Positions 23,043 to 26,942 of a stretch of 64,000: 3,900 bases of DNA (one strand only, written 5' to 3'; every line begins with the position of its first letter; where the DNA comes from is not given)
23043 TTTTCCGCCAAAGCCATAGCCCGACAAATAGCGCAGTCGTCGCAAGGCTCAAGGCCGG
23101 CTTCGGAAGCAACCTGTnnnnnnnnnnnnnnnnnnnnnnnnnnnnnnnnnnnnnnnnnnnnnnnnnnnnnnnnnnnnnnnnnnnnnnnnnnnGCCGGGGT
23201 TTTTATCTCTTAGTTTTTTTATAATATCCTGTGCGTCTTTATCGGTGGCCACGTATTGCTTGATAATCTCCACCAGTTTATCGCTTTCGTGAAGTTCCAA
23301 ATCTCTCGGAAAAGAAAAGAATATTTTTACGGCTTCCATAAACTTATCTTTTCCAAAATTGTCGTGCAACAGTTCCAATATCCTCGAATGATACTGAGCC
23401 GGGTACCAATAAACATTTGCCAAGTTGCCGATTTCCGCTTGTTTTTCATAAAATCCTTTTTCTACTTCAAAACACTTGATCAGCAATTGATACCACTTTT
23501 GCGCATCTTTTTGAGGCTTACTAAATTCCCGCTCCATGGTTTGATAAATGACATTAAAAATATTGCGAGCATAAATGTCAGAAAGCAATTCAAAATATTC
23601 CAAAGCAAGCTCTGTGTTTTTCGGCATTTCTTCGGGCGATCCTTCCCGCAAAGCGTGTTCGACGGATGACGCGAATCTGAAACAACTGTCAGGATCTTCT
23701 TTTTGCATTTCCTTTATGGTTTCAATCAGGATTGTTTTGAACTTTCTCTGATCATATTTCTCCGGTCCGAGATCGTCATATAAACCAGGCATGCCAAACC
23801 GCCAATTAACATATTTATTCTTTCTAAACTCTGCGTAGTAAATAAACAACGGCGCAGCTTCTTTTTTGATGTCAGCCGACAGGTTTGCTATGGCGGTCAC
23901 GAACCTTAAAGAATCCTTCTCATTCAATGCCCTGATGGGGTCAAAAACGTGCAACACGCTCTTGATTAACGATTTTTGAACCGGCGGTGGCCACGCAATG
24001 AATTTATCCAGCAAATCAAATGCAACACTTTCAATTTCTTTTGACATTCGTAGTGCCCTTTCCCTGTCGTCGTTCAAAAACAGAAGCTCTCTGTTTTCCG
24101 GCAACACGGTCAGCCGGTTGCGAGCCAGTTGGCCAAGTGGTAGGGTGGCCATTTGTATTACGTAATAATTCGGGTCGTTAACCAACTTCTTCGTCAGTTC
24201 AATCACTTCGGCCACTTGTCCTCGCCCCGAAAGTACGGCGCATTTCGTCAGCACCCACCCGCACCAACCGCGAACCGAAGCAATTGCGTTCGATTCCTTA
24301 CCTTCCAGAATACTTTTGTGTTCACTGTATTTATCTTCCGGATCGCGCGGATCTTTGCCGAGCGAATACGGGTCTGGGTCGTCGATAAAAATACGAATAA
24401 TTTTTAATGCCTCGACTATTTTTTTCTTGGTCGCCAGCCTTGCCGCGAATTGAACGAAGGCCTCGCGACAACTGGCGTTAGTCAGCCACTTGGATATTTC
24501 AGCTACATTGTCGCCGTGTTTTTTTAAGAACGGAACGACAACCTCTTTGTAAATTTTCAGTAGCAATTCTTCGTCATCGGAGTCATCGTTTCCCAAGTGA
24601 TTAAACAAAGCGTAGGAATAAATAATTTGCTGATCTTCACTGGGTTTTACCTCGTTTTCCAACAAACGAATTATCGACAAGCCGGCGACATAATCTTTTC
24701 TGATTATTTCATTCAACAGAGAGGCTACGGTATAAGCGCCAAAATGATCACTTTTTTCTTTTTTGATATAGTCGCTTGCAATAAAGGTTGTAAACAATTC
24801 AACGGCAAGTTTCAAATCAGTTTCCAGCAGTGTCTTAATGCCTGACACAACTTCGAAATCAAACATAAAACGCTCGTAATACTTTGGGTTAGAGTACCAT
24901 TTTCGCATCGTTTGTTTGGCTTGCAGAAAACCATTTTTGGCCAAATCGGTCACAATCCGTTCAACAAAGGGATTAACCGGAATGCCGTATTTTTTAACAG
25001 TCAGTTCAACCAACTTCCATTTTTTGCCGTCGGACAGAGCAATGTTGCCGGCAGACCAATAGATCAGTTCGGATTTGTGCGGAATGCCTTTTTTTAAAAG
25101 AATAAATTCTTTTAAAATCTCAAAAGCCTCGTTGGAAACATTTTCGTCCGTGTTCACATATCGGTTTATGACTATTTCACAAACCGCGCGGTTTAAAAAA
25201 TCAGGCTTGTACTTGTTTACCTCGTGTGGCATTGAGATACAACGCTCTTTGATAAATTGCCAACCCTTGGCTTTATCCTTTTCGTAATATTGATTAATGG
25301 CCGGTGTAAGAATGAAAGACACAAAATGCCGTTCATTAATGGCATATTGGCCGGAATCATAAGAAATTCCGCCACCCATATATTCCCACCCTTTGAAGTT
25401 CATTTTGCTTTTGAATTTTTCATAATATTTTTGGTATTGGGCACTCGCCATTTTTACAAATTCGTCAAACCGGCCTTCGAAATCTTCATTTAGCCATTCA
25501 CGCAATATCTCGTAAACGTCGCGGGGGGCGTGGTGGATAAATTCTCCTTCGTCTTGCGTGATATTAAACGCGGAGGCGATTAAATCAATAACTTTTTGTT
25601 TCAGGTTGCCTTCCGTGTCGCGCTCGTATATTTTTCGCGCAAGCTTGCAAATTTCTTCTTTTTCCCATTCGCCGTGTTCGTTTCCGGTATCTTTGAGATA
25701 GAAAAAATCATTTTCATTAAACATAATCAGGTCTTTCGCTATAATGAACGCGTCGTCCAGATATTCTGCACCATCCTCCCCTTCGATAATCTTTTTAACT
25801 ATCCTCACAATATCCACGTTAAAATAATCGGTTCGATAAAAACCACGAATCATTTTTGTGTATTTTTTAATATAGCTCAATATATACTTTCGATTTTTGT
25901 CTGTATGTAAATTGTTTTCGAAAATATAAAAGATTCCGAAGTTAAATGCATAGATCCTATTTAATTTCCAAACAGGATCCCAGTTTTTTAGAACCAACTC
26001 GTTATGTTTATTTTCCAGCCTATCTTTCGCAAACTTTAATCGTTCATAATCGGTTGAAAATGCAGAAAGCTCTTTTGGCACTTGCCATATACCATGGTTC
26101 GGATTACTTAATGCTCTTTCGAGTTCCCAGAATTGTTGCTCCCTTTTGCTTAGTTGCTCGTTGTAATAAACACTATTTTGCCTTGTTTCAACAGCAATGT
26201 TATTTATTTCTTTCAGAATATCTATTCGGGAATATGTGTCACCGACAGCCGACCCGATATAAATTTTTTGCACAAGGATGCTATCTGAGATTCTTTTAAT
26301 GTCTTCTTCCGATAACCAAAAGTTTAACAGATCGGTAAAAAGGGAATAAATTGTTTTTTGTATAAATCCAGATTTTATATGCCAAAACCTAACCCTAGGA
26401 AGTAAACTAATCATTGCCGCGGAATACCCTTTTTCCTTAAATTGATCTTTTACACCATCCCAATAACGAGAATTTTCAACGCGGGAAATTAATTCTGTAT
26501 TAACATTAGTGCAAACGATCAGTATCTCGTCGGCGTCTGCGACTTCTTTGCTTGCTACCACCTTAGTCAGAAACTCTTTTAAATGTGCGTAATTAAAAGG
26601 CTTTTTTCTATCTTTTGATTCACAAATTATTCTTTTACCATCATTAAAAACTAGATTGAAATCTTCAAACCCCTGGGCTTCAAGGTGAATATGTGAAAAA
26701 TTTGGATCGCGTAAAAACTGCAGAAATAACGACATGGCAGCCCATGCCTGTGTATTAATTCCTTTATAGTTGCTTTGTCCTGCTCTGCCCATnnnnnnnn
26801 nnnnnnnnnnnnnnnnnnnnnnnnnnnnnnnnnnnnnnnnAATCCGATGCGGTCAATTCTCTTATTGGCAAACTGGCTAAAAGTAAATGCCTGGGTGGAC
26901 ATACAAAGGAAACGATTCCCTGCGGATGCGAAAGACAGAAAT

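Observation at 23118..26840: Giant non-ATPase helical protein with a nuclease-like N-terminus as the last gene of the operon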

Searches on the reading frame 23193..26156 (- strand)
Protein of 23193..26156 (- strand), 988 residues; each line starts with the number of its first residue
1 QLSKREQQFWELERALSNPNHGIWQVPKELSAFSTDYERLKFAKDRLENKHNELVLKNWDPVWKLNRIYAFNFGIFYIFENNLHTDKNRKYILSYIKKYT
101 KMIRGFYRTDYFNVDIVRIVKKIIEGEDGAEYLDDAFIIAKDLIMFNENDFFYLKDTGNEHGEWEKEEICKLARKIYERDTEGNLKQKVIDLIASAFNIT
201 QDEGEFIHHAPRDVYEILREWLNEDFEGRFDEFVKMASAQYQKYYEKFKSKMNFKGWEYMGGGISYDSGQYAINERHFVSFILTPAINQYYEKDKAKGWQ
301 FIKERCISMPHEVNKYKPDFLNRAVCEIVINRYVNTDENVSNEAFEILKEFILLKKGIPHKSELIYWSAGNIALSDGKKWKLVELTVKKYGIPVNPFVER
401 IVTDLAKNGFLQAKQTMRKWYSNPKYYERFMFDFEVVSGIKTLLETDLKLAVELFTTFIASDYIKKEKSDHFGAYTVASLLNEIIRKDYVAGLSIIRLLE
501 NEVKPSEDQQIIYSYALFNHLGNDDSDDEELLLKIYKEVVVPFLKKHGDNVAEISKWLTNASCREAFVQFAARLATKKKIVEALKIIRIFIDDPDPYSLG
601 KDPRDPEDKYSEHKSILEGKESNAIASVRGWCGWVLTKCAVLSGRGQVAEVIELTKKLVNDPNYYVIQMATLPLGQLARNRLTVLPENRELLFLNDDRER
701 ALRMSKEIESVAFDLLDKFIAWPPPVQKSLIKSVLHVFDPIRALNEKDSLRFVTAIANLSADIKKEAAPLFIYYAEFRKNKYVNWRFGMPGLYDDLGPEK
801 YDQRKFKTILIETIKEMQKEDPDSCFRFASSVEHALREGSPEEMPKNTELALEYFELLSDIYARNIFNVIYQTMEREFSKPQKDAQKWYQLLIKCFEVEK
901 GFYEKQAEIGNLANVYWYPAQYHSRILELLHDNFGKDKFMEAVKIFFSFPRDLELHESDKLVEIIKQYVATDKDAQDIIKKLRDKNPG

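Call 94: search_protein_representatives(protein=window:23193-26156:-)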
Query: 988 residues. Proteins with E-value up to 0.001 (for the whole library): 276; up to 1e-10: 202; up to 1e-30: 135. The best 150 are listed.
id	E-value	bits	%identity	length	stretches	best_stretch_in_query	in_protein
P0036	0.0e+00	1174.1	53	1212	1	3-987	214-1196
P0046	0.0e+00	1088.1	49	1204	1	1-987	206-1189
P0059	1.1e-277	940.5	45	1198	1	4-987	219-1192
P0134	1.0e-266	904.2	47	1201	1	3-987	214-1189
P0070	8.6e-248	841.6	44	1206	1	11-987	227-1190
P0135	9.6e-247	838.1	44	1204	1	1-984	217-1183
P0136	1.1e-231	788.3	69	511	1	492-987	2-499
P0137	1.8e-225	767.7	42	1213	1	46-986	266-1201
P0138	1.9e-225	767.6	42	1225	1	6-988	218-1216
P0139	4.3e-225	766.4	42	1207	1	7-987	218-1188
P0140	2.0e-221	754.3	39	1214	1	9-987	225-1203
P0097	4.5e-215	733.3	40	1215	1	12-983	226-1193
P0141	7.8e-213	725.9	42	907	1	156-984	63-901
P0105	5.8e-206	703.1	39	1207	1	4-987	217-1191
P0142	1.2e-202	692.1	38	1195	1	4-986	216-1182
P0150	7.7e-165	567.0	35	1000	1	73-987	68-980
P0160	7.8e-132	457.7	35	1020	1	72-987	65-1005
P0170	2.5e-122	426.3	34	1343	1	45-966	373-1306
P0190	4.5e-103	362.6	28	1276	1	29-972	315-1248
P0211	3.9e-87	309.8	27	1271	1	30-967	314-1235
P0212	2.9e-86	306.9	30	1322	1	56-986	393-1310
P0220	8.3e-80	285.5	27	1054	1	12-969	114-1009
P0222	2.3e-77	277.4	30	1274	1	60-922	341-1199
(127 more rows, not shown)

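Call 97: search_protein_families(library=pfam, proteins=[P0190, P0211, P0170, P0212, P0222, P0150, P0160, P0220], max_evalue=0.01)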
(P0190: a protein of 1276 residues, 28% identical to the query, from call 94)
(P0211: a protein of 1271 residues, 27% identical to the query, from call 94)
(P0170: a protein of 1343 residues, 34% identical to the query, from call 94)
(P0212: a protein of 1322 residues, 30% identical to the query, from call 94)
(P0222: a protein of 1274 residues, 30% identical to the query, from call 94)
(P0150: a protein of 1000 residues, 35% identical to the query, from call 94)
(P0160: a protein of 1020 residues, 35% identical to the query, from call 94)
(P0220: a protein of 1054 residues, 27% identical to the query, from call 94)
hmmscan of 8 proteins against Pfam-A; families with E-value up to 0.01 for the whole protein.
P0190 (1276 aa): 5 families
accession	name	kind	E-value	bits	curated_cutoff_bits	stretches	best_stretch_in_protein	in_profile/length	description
PF01381.28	HTH_3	-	1.3e-12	48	23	1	10-65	1-55/55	Helix-turn-helix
PF13560.12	HTH_31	-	2.3e-07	31.5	27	1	7-64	3-60/64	Helix-turn-helix domain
PF13443.12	HTH_26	-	1.7e-06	28.6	22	1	10-69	2-61/63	Cro/C1-type HTH DNA-binding domain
PF12844.13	HTH_19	-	3.7e-05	24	30.2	1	8-61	2-54/64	Helix-turn-helix domain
PF13744.12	HTH_37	-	0.0043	17.3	27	0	6-63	19-76/80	Helix-turn-helix domain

P0211 (1271 aa): 6 families
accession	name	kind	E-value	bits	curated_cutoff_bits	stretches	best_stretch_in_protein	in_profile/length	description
PF01381.28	HTH_3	-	1.5e-14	54.2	23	1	8-63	1-55/55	Helix-turn-helix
PF13560.12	HTH_31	-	9.7e-08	32.7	27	1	8-63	6-61/64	Helix-turn-helix domain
PF13443.12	HTH_26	-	7.9e-07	29.7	22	1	7-63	1-57/63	Cro/C1-type HTH DNA-binding domain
PF12844.13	HTH_19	-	2.5e-06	27.8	30.2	1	6-65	2-60/64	Helix-turn-helix domain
PF13744.12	HTH_37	-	4.1e-05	23.7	27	1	3-60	18-75/80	Helix-turn-helix domain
PF04558.20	tRNA_synt_1c_R1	-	0.0083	16.5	28.6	0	356-381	69-94/162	Glutaminyl-tRNA synthetase, non-specific RNA binding region part 1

P0170 (1343 aa): 0 families

P0212 (1322 aa): 2 families
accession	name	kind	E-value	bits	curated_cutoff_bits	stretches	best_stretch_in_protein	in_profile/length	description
PF02985.28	HEAT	-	0.0007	20.1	23.5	0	1138-1164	3-29/31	HEAT repeat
PF13646.12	HEAT_2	-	0.0071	17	27.7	0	1132-1168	28-64/88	HEAT repeats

P0222 (1274 aa): 0 families

P0150 (1000 aa): 0 families

P0160 (1020 aa): 0 families

P0220 (1054 aa): 3 families
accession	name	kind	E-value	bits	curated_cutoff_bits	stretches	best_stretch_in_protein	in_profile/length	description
PF13646.12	HEAT_2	-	0.0011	19.7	27.7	0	707-760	15-61/88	HEAT repeats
PF13513.12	HEAT_EZ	-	0.0021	19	27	0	707-757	2-55/55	HEAT-like repeat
PF12717.13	Cnd1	-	0.0029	18.1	26.4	0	708-767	2-58/162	non-SMC mitotic condensation complex subunit 1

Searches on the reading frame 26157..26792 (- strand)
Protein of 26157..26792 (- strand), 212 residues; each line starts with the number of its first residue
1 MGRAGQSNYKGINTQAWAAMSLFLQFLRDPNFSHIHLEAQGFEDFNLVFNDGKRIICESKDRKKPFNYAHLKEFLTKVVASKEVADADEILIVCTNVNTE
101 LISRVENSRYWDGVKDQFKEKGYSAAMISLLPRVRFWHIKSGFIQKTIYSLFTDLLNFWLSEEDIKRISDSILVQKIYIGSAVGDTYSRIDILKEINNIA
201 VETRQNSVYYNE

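Call 39: predict_structure(alignment_id=A2)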
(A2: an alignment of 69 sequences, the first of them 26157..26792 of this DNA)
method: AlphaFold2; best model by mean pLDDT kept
length: 212 residues; sequences in the alignment: 69
mean_pLDDT: 88.1   pTM: 0.83
mean pLDDT of the five models: 88.1, 86.8, 85.8, 85.4, 82.7
residues with pLDDT >= 90: 108; 70-90: 92; 50-70: 11; < 50: 1
segments of 3 or more residues with pLDDT < 50: none
pLDDT, mean of each block of 10 residues (from residue 1): 72 87 93 90 87 93 91 94 90 93 95 94 96 92 81 85 87 86 90 87 74 54
secondary structure, 60 per line:
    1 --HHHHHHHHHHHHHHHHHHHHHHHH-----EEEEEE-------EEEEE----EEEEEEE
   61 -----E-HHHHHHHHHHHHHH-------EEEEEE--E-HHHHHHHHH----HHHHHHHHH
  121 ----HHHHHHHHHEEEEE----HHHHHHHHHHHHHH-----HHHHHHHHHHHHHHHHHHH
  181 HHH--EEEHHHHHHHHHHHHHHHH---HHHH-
elements in order: H3-26 E32-37 E45-49 E54-60 H68-81 E89-94 H99-107 H112-120 H125-133 E134-138 H143-156 H162-183 E186-188 H189-204 H208-211

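Call 121: search_solved_structures(query=window:26157-26792:-, max_evalue=10, show_alignments=1)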
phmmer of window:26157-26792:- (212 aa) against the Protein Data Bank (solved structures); distinct sequences matched with E-value up to 10: 0.
